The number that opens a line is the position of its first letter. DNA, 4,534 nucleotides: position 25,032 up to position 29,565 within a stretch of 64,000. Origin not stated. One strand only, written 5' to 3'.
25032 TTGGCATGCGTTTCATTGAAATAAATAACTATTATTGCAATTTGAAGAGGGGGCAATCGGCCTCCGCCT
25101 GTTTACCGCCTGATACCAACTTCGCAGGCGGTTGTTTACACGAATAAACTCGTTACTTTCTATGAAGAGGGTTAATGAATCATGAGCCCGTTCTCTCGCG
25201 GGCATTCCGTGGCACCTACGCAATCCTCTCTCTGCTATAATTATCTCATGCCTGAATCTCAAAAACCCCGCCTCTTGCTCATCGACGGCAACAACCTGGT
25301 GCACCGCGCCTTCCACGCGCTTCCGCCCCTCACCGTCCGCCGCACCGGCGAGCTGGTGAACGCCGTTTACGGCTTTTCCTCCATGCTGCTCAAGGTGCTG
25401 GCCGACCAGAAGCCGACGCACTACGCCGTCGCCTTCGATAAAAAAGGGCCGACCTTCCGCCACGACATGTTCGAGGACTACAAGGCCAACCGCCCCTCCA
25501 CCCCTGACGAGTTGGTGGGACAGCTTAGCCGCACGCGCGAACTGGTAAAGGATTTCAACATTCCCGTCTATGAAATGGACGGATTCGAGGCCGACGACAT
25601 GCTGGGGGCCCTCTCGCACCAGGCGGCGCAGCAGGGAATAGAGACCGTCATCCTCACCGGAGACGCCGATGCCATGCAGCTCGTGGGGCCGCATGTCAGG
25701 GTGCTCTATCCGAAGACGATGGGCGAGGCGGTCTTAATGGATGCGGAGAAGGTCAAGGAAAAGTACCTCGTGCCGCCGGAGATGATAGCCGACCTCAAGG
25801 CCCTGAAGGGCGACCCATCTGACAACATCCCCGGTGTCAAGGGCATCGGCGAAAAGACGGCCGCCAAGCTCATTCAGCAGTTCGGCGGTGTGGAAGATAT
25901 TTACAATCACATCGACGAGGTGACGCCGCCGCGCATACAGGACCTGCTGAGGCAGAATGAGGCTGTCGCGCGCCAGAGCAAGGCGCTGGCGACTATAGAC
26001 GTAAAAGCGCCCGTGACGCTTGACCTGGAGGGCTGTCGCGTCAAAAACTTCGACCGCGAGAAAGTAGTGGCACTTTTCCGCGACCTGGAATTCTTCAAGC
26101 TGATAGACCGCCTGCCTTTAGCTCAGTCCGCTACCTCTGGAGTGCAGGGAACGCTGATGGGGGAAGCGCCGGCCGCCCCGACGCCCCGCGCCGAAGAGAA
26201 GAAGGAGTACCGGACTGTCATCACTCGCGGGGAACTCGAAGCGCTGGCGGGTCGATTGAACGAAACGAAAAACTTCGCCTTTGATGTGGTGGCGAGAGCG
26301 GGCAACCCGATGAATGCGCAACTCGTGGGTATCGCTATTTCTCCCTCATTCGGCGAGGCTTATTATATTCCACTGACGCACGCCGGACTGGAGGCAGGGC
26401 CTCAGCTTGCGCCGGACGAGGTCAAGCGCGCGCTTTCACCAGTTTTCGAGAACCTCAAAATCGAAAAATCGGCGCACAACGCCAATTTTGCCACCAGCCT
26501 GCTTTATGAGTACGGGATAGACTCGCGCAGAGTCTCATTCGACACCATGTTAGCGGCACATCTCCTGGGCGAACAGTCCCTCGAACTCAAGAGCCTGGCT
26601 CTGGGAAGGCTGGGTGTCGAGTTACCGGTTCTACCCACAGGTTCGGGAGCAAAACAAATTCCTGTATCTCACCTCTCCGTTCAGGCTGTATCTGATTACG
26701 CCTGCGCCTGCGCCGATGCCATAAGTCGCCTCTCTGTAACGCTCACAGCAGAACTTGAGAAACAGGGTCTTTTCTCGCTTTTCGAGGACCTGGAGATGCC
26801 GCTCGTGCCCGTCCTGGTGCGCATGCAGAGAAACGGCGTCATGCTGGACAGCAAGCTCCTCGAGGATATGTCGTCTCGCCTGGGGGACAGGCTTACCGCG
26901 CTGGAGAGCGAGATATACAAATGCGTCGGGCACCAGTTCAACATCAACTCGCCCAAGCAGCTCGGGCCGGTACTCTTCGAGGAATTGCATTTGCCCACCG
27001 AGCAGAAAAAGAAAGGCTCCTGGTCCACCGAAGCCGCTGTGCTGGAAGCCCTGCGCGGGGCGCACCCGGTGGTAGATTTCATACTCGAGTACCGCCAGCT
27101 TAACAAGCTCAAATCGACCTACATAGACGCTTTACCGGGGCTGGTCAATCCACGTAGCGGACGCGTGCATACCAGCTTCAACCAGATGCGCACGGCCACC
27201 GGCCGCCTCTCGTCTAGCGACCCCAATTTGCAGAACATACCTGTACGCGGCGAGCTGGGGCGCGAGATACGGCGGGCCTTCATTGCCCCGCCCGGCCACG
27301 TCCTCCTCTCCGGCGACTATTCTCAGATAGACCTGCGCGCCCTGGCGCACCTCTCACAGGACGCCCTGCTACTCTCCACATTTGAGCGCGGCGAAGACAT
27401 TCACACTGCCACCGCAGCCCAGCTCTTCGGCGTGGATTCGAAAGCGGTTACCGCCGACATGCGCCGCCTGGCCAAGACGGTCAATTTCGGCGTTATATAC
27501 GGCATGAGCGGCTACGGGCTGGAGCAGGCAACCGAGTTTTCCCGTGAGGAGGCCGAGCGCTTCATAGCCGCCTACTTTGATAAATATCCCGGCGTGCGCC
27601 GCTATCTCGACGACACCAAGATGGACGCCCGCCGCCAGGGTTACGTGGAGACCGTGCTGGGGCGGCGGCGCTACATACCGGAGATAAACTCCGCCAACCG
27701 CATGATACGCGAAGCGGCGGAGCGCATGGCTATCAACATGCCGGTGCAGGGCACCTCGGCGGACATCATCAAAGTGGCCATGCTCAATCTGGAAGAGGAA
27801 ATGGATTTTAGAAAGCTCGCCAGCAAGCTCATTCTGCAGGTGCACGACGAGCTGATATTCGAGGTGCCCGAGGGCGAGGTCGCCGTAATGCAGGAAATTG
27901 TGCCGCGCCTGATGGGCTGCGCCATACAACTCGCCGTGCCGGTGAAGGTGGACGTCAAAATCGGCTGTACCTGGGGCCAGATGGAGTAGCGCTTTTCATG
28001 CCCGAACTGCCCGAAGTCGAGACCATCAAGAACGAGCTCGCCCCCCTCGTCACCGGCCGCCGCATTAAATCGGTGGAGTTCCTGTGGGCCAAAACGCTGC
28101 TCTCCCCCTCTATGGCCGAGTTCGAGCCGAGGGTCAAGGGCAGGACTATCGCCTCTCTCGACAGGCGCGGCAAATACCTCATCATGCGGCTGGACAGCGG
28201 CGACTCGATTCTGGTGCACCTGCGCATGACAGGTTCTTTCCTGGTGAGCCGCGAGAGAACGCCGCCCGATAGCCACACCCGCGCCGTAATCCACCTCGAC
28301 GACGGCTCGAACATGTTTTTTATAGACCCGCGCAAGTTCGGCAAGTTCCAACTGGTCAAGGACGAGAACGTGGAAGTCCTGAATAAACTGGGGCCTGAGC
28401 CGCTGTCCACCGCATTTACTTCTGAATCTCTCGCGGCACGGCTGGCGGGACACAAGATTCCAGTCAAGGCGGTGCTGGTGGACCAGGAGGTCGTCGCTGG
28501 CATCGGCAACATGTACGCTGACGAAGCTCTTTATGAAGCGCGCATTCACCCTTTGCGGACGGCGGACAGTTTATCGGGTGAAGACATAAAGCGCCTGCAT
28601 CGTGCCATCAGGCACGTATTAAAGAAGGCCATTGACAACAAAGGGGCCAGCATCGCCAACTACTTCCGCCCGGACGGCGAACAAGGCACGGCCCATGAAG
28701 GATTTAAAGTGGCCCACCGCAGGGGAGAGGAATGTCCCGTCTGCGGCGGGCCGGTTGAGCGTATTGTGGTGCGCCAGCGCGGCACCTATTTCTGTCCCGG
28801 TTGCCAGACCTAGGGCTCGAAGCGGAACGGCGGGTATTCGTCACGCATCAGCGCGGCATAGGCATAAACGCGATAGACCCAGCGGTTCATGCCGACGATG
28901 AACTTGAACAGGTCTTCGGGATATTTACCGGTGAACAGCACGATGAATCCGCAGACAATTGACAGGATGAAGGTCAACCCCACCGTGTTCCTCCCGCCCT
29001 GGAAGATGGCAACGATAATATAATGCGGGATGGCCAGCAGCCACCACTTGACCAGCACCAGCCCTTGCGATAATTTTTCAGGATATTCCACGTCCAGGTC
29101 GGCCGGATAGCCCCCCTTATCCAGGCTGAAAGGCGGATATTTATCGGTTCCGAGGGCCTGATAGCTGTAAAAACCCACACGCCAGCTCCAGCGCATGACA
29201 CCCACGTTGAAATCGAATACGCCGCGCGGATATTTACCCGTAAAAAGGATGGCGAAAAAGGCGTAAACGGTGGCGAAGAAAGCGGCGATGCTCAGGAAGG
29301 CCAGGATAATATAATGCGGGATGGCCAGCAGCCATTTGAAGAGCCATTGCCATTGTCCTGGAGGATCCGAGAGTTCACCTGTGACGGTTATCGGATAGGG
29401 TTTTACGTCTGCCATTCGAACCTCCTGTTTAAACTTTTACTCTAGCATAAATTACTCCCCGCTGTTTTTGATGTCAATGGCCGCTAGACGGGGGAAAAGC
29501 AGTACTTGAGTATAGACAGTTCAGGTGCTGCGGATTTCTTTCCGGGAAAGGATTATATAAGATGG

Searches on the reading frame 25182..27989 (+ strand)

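Call 59: search_protein_families(library=pfam, proteins=[window:25182-27989:+])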
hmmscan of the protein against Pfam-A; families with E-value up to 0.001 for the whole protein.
window:25182-27989:+ (935 aa): 4 families
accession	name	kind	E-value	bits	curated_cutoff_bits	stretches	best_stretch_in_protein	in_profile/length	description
PF00476.26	DNA_pol_A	-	9e-159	528.9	34.3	1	558-932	2-380/381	DNA polymerase family A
PF02739.22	5_3_exonuc_N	-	9.5e-57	191.7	34.3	1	30-195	1-163/164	5'-3' exonuclease, N-terminal resolvase-like domain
PF01367.25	5_3_exonuc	-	4.4e-31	107.7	40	1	197-293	1-97/97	5'-3' exonuclease, C-terminal SAM fold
PF01612.26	DNA_pol_A_exo1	-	2.1e-13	50.9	23.6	1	343-524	1-171/173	3'-5' exonuclease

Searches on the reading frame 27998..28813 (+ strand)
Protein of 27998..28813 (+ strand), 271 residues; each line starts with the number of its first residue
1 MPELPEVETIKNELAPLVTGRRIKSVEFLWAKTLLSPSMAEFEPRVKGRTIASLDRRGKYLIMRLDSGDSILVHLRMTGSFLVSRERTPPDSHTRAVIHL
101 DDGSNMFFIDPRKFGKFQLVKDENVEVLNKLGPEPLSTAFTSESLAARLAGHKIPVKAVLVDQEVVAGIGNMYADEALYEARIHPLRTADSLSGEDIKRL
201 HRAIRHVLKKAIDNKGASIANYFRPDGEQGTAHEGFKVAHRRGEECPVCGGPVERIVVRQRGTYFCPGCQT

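Call 60: search_protein_families(library=pfam, proteins=[window:27998-28813:+])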
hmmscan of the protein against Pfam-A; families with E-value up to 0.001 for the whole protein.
window:27998-28813:+ (271 aa): 3 families
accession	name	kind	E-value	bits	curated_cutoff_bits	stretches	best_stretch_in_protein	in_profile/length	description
PF01149.29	Fapy_DNA_glyco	-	2.1e-38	132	25.5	1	1-116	1-116/117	Formamidopyrimidine-DNA glycosylase N-terminal domain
PF06831.19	H2TH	-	2.5e-30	104.7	34.7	1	131-219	1-89/93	Formamidopyrimidine-DNA glycosylase H2TH domain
PF06827.20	zf-FPG_IleRS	-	5.4e-09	36.1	21.3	1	243-270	1-28/30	Zinc finger found in FPG and IleRS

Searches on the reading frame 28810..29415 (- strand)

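Call 60: search_protein_families(library=pfam, proteins=[window:28810-29415:-])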
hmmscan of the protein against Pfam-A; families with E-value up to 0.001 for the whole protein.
window:28810-29415:- (201 aa): 1 family
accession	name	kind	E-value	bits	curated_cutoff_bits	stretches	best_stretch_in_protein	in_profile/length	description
PF14333.11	DUF4389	-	4e-22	78.3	25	2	24-96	4-74/76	Domain of unknown function (DUF4389)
